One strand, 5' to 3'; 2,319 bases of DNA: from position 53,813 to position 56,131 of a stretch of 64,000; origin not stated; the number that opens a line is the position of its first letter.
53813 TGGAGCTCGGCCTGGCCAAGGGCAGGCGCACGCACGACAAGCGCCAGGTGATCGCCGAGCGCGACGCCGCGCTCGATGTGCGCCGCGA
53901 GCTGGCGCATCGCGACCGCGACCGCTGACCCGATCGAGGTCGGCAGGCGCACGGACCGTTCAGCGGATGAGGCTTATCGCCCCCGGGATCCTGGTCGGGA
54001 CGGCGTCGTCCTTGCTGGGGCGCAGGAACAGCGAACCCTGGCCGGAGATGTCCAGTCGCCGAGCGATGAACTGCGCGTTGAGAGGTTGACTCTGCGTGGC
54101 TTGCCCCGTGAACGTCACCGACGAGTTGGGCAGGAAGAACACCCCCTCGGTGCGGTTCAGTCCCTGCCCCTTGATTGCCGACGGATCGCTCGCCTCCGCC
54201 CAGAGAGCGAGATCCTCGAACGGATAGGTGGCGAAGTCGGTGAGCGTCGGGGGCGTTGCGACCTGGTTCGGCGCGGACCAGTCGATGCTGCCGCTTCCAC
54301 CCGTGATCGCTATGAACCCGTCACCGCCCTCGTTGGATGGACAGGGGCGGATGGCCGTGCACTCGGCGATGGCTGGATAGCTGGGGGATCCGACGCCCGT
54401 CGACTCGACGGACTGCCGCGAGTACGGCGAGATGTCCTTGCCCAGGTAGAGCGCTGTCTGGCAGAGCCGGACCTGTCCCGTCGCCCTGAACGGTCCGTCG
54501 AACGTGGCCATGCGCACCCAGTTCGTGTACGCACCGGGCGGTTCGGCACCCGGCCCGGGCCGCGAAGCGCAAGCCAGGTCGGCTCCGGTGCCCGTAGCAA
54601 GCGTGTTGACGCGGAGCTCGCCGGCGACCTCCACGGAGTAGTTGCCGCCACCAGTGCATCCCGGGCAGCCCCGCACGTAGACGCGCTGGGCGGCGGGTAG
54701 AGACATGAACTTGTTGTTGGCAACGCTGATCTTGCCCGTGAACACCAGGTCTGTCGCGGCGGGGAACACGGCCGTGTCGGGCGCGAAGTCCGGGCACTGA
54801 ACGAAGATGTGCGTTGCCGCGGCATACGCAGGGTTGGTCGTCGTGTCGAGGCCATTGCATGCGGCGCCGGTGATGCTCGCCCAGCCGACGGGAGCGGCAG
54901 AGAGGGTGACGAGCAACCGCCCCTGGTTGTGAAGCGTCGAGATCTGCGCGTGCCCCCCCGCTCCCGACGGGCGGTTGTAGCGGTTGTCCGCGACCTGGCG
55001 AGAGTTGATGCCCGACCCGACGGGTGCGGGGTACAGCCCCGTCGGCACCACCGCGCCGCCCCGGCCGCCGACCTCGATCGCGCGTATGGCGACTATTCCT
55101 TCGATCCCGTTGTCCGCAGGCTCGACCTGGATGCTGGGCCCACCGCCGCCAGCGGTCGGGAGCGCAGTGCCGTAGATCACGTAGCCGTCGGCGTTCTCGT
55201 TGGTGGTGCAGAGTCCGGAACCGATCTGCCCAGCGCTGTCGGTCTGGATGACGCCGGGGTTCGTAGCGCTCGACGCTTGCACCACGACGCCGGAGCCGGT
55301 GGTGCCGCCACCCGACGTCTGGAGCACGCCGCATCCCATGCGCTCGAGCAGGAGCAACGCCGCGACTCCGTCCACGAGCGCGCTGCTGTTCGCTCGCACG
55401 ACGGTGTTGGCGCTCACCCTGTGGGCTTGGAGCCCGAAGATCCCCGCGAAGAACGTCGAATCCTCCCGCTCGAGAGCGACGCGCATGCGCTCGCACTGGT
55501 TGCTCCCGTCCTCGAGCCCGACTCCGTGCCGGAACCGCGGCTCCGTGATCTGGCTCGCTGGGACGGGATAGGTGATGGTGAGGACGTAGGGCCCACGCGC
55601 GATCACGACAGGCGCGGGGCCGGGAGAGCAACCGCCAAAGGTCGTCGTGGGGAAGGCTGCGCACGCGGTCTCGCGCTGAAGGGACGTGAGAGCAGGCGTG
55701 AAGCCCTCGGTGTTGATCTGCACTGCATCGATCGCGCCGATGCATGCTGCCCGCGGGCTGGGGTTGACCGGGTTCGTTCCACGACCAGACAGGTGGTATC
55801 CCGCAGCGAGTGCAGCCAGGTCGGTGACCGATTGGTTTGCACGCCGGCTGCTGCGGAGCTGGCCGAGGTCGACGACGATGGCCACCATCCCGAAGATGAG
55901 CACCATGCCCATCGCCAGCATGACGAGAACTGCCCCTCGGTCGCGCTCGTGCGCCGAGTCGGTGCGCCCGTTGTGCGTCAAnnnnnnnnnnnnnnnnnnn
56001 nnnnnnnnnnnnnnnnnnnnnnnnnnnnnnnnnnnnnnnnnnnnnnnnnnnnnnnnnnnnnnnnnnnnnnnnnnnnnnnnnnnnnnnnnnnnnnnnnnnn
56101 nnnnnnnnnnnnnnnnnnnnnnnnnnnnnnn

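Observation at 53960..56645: Second TadE/TadG pair occupies the gap between smpB and ssrA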

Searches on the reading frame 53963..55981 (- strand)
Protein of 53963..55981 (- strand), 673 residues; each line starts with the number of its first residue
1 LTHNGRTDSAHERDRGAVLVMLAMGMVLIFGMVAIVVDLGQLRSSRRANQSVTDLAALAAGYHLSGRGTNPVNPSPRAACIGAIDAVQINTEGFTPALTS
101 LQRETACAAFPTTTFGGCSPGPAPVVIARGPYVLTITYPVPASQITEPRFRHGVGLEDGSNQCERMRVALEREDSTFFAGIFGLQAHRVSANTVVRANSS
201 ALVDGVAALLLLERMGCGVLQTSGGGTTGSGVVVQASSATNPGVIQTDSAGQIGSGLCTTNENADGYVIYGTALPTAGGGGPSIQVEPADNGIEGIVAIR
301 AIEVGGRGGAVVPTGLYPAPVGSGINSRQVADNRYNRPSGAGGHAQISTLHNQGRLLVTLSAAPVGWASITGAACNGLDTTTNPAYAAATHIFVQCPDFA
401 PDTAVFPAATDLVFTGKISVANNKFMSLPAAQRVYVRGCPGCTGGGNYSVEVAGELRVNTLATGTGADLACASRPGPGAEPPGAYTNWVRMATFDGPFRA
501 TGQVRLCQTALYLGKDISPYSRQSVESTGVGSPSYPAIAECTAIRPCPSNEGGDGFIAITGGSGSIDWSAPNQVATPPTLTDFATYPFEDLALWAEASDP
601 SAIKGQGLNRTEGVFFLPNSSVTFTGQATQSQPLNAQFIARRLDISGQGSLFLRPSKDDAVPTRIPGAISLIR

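Call 5: search_protein_families(library=pfam, proteins=[window:53963-55981:-], max_evalue=0.1)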
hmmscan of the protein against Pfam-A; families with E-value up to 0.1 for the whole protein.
window:53963-55981:- (673 aa): 2 families
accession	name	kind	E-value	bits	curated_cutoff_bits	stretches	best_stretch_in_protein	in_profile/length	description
PF13400.11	Tad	-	6.5e-08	33.2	22.3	1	16-61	1-45/47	Putative Flp pilus-assembly TadE/G-like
PF09977.15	Tad_C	-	0.051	15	22.1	0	141-193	45-91/93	Putative Tad-like Flp pilus-assembly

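Call 14: find_homologous_proteins(query=window:53963-55981:-)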
Query window:53963-55981:- (673 aa): 79 proteins with E <= 0.001 among 8000 candidates.
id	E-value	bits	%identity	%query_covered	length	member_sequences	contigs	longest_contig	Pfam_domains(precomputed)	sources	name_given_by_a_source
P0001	0.0e+0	1421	94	100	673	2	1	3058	PF13400.12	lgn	-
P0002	0.0e+0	1193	80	99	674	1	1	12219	PF13400.12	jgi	-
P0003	0.0e+0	1180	79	98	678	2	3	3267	PF13400.12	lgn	-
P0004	0.0e+0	1173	79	97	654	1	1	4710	PF13400.12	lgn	-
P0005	0.0e+0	1161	78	98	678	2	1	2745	PF13400.12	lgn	-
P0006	0.0e+0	1094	74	98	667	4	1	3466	PF13400.12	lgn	-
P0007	0.0e+0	1086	74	98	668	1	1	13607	PF13400.12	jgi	jgi:hypothetical protein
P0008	0.0e+0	1056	73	98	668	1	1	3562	PF13400.12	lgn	-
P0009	0.0e+0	1036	71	96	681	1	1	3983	PF13400.12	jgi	jgi:Flp pilus assembly protein TadG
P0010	0.0e+0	1034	69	99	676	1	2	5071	PF13400.12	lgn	-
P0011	0.0e+0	1011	71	97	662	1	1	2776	PF13400.12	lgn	-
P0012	6.7e-240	816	70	78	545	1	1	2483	PF13400.12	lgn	-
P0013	1.2e-220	753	67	77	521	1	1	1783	PF13400.12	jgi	jgi:hypothetical protein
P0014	8.1e-210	717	53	99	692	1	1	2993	PF13400.12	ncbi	ncbi:MAG: hypothetical protein QOE63_974 [Acidimicrobiaceae bacterium]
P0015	2.2e-205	702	53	98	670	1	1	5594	PF13400.12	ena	-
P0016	2.2e-203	696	52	98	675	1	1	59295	PF13400.12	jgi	jgi:Flp pilus assembly protein TadG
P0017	2.7e-201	689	51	99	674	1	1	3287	PF13400.12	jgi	jgi:Flp pilus assembly protein TadG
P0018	8.8e-201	687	51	98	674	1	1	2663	PF13400.12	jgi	jgi:Flp pilus assembly protein TadG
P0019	4.4e-197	675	54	98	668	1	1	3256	PF13400.12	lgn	-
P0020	7.5e-197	674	53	95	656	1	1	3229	PF13400.12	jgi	jgi:hypothetical protein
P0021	2.1e-193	663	51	98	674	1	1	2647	PF13400.12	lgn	-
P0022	8.2e-180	618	48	99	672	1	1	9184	PF13400.12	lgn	-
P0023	3.3e-178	612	48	98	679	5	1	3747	PF13400.12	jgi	-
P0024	3.6e-178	612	49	98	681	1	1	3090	PF13400.12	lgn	-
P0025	3.9e-178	612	48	95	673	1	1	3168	PF13400.12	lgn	-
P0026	7.8e-166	572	50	98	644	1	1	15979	PF13400.12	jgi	-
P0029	1.5e-162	561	49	95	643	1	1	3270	PF13400.12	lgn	-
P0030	2.8e-161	557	46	99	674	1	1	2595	PF13400.12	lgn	-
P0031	9.7e-161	555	47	98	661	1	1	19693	PF13400.12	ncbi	-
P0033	2.8e-157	543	47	99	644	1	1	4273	PF13400.12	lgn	-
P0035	2.5e-156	540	45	98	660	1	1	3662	PF13400.12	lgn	-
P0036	9.0e-156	538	45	99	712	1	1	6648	PF13400.12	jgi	jgi:hypothetical protein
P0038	3.5e-155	536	46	95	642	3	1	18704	PF13400.12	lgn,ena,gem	-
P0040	1.0e-153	531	46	99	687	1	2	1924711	PF13400.12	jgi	jgi:hypothetical protein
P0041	6.2e-153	529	45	99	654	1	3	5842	PF13400.12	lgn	-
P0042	6.4e-152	526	45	99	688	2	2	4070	PF13400.12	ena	-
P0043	2.9e-145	504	45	99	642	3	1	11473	PF13400.12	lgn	-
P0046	8.1e-136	472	44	98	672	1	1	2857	PF13400.12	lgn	-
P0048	6.7e-125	436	43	98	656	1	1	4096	PF13400.12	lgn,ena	-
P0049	7.8e-123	429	42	99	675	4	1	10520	PF13400.12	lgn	-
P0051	2.0e-116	408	42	98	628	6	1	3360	PF13400.12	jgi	jgi:hypothetical protein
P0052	5.6e-116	407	41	95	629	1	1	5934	PF13400.12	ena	-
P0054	1.8e-115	405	41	98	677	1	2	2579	PF13400.12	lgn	-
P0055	6.6e-112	393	47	65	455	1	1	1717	PF13400.12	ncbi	ncbi:MAG TPA: pilus assembly protein TadG-related protein, partial [Jatrophihabitantaceae bacterium]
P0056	1.8e-111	392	40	97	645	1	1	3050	PF13400.12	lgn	-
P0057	1.4e-110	389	40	96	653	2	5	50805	PF13400.12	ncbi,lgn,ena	-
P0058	5.7e-108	380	39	99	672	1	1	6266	PF13400.12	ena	-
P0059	1.0e-107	380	40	98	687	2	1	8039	PF13400.12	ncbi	-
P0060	1.3e-107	379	39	97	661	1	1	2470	PF13400.12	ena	-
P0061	1.1e-102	363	39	100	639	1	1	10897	PF13400.12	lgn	-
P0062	1.6e-99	352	39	98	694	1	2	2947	PF13400.12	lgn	-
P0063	1.1e-92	330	37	99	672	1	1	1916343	PF13400.12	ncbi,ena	-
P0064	7.8e-92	327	37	98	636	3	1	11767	PF13400.12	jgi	jgi:Tfp pilus assembly protein PilX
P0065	5.7e-89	318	36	98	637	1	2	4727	PF13400.12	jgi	jgi:hypothetical protein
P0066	1.5e-88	316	36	99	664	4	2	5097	PF13400.12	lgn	-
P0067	3.9e-88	315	36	100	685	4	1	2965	PF13400.12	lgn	-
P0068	1.6e-84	303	35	98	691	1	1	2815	PF13400.12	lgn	-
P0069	1.1e-82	297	34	99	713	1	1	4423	PF13400.12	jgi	jgi:Flp pilus assembly protein TadG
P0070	6.0e-61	225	31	98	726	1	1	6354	PF13400.12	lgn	-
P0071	1.2e-60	224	34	97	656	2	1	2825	PF13400.12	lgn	-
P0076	1.2e-30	125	31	47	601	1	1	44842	PF13400.12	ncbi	-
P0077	3.2e-29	120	39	36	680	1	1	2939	PF13400.12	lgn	-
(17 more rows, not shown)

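Call 15: find_encoding_contigs(protein=P0040, flank=8000, max_places=2)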
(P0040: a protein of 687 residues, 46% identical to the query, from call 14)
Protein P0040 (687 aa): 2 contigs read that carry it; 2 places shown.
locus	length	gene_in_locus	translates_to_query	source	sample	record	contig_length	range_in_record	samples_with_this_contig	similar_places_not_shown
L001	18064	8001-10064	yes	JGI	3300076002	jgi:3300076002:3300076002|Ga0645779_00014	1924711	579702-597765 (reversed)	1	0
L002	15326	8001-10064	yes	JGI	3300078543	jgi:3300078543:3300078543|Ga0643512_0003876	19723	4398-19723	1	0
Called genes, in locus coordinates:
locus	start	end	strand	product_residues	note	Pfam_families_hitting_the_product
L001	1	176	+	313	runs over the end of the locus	PF03631:Virul_fac_BrkB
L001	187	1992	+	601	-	PF02771:Acyl-CoA_dh_N, PF02770:Acyl-CoA_dh_M, PF00441:Acyl-CoA_dh_1, PF08028:Acyl-CoA_dh_2, PF22924:ACOX_C_alpha1 (weak), PF12806:Acyl-CoA_dh_C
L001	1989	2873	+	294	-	PF01790:LGT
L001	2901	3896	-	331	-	PF01636:APH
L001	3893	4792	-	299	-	PF00144:Beta-lactamase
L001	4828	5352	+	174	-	-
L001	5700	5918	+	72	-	-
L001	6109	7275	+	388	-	PF00270:DEAD, PF00271:Helicase_C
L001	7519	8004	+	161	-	PF07811:TadE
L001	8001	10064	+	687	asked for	PF13400:Tad (weak)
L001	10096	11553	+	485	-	PF02384:N6_Mtase, PF07669:Eco57I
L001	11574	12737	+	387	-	PF02687:FtsX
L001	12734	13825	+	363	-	PF02687:FtsX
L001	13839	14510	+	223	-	PF00005:ABC_tran, PF13604:AAA_30 (faint), PF13304:AAA_21 (faint), PF02463:SMC_N (weak)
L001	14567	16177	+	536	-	PF00501:AMP-binding, PF13193:AMP-binding_C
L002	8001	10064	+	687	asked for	PF13400:Tad (weak)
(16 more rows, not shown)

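Call 16: find_encoding_contigs(protein=P0063, flank=8000, max_places=2)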
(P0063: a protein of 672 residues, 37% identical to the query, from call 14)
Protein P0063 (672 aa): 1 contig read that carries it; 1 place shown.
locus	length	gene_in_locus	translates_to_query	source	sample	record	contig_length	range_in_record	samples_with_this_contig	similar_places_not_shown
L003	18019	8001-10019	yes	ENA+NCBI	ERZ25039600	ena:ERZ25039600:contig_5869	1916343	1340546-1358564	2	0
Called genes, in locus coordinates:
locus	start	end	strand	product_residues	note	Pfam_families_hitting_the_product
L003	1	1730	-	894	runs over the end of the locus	PF03710:GlnE, PF08335:GlnD_UR_UTase, PF03710:GlnE, PF08335:GlnD_UR_UTase, PF10335:DUF294_C (weak)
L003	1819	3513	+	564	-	PF00795:CN_hydrolase, PF02540:NAD_synthase, PF00733:Asn_synthase (weak)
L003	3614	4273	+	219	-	-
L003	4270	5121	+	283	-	PF04305:DUF455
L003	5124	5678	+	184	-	-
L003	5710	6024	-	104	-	PF03992:ABM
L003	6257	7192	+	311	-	PF00140:Sigma70_r1_2, PF04542:Sigma70_r2, PF04539:Sigma70_r3, PF04545:Sigma70_r4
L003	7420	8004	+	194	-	PF07811:TadE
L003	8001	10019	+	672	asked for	PF13400:Tad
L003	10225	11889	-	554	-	PF00702:Hydrolase, PF12710:HAD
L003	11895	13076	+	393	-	PF00437:T2SSE, PF06414:Zeta_toxin (weak)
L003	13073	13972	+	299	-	PF00482:T2SSF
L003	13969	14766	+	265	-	PF00482:T2SSF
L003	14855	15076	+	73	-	PF14029:DUF4244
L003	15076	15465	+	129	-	PF07811:TadE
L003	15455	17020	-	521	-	PF00271:Helicase_C, PF22982:WHD_HRQ1, PF09369:MZB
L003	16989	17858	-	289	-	PF00270:DEAD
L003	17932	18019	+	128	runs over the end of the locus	PF01740:STAS, PF13466:STAS_2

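Call 17: find_encoding_contigs(protein=P0016, flank=8000, max_places=2)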
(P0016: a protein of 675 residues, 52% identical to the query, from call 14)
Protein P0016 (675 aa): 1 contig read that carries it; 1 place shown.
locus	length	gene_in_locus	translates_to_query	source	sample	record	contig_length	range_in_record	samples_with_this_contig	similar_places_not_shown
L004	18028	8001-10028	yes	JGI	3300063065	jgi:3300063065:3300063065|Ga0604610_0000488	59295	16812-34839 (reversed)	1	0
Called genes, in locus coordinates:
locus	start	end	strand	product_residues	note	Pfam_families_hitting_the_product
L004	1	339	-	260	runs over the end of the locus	PF00106:adh_short, PF13561:adh_short_C2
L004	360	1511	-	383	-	PF02515:CoA_transf_3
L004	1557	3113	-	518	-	PF00083:Sugar_tr (weak), PF07690:MFS_1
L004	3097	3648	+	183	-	PF01638:HxlR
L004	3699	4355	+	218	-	PF13886:TM7S3_TM198 (weak)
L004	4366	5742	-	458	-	PF07690:MFS_1, PF00083:Sugar_tr (weak), PF07690:MFS_1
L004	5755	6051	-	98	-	PF02148:zf-UBP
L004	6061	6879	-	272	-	PF01381:HTH_3, PF13560:HTH_31, PF17765:MLTR_LBD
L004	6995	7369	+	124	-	PF12680:SnoaL_2 (weak)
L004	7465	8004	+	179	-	PF07811:TadE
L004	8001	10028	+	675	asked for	PF13400:Tad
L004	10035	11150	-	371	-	PF04909:Amidohydro_2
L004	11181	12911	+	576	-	PF07969:Amidohydro_3, PF01979:Amidohydro_1 (weak)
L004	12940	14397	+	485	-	PF04909:Amidohydro_2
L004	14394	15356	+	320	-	PF03328:HpcH_HpaI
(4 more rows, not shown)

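Call 18: find_encoding_contigs(protein=P0002, flank=8000, max_places=2)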
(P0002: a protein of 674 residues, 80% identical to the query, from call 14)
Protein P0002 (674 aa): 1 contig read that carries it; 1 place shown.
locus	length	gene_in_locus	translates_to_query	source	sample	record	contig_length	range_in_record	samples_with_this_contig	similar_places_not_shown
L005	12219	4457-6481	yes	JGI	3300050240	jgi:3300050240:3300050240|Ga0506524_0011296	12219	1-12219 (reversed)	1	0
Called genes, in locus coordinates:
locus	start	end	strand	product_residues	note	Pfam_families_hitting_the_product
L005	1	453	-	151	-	?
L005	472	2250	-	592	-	PF27448:Rph_4th, PF00391:PEP-utilizers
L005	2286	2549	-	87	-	-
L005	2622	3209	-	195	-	PF02632:BioY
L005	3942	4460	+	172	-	PF07811:TadE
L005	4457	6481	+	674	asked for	PF13400:Tad (weak)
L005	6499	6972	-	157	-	PF01668:SmpB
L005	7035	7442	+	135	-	PF14464:Prok-JAB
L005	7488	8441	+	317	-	PF00291:PALP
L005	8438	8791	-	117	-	PF03960:ArsC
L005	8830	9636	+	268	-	PF01177:Asp_Glu_race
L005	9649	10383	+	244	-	PF01138:RNase_PH, PF03725:RNase_PH_C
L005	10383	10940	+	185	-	PF01725:Ham1p_like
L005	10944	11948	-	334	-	PF01168:Ala_racemase_N, PF14031:D-ser_dehydrat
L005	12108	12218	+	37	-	?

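Call 19: find_encoding_contigs(protein=P0007, flank=8000, max_places=2)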
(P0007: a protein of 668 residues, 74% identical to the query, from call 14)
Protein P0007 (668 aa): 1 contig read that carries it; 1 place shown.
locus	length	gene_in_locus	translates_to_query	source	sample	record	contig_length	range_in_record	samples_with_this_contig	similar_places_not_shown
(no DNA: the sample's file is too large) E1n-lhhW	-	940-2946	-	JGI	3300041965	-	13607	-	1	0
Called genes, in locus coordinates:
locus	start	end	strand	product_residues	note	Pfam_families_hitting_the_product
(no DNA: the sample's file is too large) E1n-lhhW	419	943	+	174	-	PF07811:TadE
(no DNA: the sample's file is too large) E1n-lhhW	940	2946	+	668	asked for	PF13400:Tad (weak)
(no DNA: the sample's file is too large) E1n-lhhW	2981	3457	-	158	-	PF01668:SmpB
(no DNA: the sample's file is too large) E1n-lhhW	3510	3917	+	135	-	PF14464:Prok-JAB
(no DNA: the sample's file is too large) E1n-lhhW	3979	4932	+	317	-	PF00291:PALP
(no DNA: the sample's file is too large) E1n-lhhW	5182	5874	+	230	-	PF00027:cNMP_binding, PF13545:HTH_Crp_2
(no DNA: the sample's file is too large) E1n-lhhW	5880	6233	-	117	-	PF03960:ArsC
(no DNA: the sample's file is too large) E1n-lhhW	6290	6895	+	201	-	PF13302:Acetyltransf_3, PF00583:Acetyltransf_1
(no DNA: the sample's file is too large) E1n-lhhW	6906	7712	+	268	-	PF01177:Asp_Glu_race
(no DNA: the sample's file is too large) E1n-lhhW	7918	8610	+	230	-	PF01138:RNase_PH, PF03725:RNase_PH_C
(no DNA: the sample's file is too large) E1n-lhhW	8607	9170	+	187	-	PF01725:Ham1p_like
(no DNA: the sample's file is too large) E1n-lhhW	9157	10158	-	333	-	PF01168:Ala_racemase_N, PF14031:D-ser_dehydrat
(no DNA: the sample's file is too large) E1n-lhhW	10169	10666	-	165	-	PF01243:PNPOx_N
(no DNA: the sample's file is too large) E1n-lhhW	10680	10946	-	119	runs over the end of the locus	PF04237:YjbR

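Call 20: find_encoding_contigs(protein=P0026, flank=8000, max_places=2)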
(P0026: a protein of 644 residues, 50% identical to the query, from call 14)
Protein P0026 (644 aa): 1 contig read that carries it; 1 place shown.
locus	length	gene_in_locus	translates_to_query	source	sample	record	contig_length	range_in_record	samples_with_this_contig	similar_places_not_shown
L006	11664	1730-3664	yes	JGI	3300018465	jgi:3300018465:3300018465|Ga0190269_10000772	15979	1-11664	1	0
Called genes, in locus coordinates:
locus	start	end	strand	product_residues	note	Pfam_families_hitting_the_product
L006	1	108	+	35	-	?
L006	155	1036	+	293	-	PF00248:Aldo_ket_red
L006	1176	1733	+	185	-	PF07811:TadE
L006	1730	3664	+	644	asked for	PF13400:Tad (weak)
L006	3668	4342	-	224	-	PF04337:DUF480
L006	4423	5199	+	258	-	-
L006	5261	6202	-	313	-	PF00892:EamA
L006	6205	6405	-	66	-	-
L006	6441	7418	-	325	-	PF08220:HTH_DeoR (weak), PF08279:HTH_11, PF19187:HTH_PafC (faint), PF13280:WYL, PF25583:WCX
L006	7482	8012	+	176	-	PF01243:PNPOx_N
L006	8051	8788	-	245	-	PF00378:ECH_1, PF16113:ECH_2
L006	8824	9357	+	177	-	PF03602:Cons_hypoth95, PF05175:MTS, PF06325:PrmA (weak)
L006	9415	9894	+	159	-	PF01467:CTP_transf_like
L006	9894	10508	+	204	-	-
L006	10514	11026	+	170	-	PF02620:YceD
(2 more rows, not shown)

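Call 22: find_related_loci(query=window:53963-55981:-, collection=genome_contigs, flank=10000)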
Query window:53963-55981:- (673 aa) in genome_contigs; peptide patterns used: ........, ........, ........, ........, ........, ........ (x = any residue, [..] = any of these).
51 stretches matched a pattern, but none encodes a relative of the query by tblastn (E <= 1e-3).

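Call 27: find_related_loci(query=A2, collection=genome_contigs, flank=6000)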
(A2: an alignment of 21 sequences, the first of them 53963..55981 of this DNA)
Query A2 (673 aa) in genome_contigs; peptide patterns used: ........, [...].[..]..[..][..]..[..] (x = any residue, [..] = any of these).
353 stretches matched a pattern; 16 encode a relative of the query (tblastn E <= 1e-3); 16 distinct loci.
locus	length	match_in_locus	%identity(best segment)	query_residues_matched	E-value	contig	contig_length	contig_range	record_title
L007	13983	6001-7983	53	10-673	0e+0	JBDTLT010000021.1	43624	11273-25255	MAG: Acidimicrobiales bacterium isolate cluster3_bin.108 NODE_2190_length_43624_cov_12.672106, whole genome shotgun sequ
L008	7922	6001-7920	52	9-651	0e+0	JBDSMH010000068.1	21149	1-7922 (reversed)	MAG: Acidimicrobiales bacterium isolate cluster1_bin.389 k127_13599020, whole genome shotgun sequence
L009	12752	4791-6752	47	14-673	2e-149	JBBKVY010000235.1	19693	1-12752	MAG: Acidimicrobiales bacterium isolate metabat_bins.344 k119_2175947, whole genome shotgun sequence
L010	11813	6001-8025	41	6-673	2e-118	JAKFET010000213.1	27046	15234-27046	MAG: Acidimicrobiaceae bacterium isolate LC080 contig-124_1565, whole genome shotgun sequence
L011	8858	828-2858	37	16-672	5e-106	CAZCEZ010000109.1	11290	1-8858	MAG TPA_asm: uncultured Acidimicrobiaceae bacterium isolate SRP321284_co1_123 genome assembly, contig: NODE_7422_length_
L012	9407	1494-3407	36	8-672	1e-92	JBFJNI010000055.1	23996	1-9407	MAG: Acidimicrobiales bacterium isolate Mix_sand17.2022.03.Z.50 k141_2803916_length_23996_cov_14.4784, whole genome shot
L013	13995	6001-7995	37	7-661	6e-89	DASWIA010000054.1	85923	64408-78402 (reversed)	MAG TPA_asm: Acidimicrobiales bacterium isolate SMAG_U2856 k141_1037860, whole genome shotgun sequence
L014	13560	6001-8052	38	15-673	9e-100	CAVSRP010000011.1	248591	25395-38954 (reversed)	MAG: uncultured Acidimicrobiaceae bacterium isolate MFD05684.bin.1.168 genome assembly, contig: contig_12860, whole geno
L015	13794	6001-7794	34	16-662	1e-65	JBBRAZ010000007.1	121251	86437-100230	MAG: Acidimicrobiales bacterium isolate Co_metawrap_2319 Cmw_2319_k141_7028000_length_121251_cov_11.9993, whole genome s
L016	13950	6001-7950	30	6-665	1e-44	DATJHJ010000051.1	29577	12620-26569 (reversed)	MAG TPA_asm: Acidimicrobiales bacterium isolate SMAG_U15509 k141_8723996, whole genome shotgun sequence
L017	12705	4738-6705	29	1-665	1e-34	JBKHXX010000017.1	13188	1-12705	MAG: Acidimicrobiia bacterium isolate N_bin.3.orig k127_575673, whole genome shotgun sequence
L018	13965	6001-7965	31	1-665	3e-52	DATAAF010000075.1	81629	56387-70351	MAG TPA_asm: Acidimicrobiales bacterium isolate SMAG_U6665 k141_4006324, whole genome shotgun sequence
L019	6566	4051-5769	39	14-673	2e-17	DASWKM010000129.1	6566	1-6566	MAG TPA_asm: Acidimicrobiia bacterium isolate SMAG_U2922 k141_2425112, whole genome shotgun sequence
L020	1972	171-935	28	384-665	2e-15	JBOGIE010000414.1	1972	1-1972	MAG: Acidimicrobiales bacterium isolate SD8030_maxbin2.bin.3_sub NODE_34767_length_1972_cov_8.989702, whole genome shotg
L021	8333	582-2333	34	6-673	7e-14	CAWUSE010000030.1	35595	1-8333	MAG: uncultured Acidimicrobiales bacterium isolate HER19_SLT_250_bin_2_1 genome assembly, contig: HER19_SLT_250_bin_2-re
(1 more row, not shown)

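Call 32: search_protein_families(library=ncbifam, proteins=[window:53963-55981:-], max_evalue=0.01)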
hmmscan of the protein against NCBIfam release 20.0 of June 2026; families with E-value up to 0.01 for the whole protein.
window:53963-55981:- (673 aa): 1 family
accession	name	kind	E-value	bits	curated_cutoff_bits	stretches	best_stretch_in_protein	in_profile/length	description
TIGR03816.1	tadE_like_DECH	hypoth_equivalog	6.9e-05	23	50.95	1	14-65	1-52/109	Rv3654c family TadE-like protein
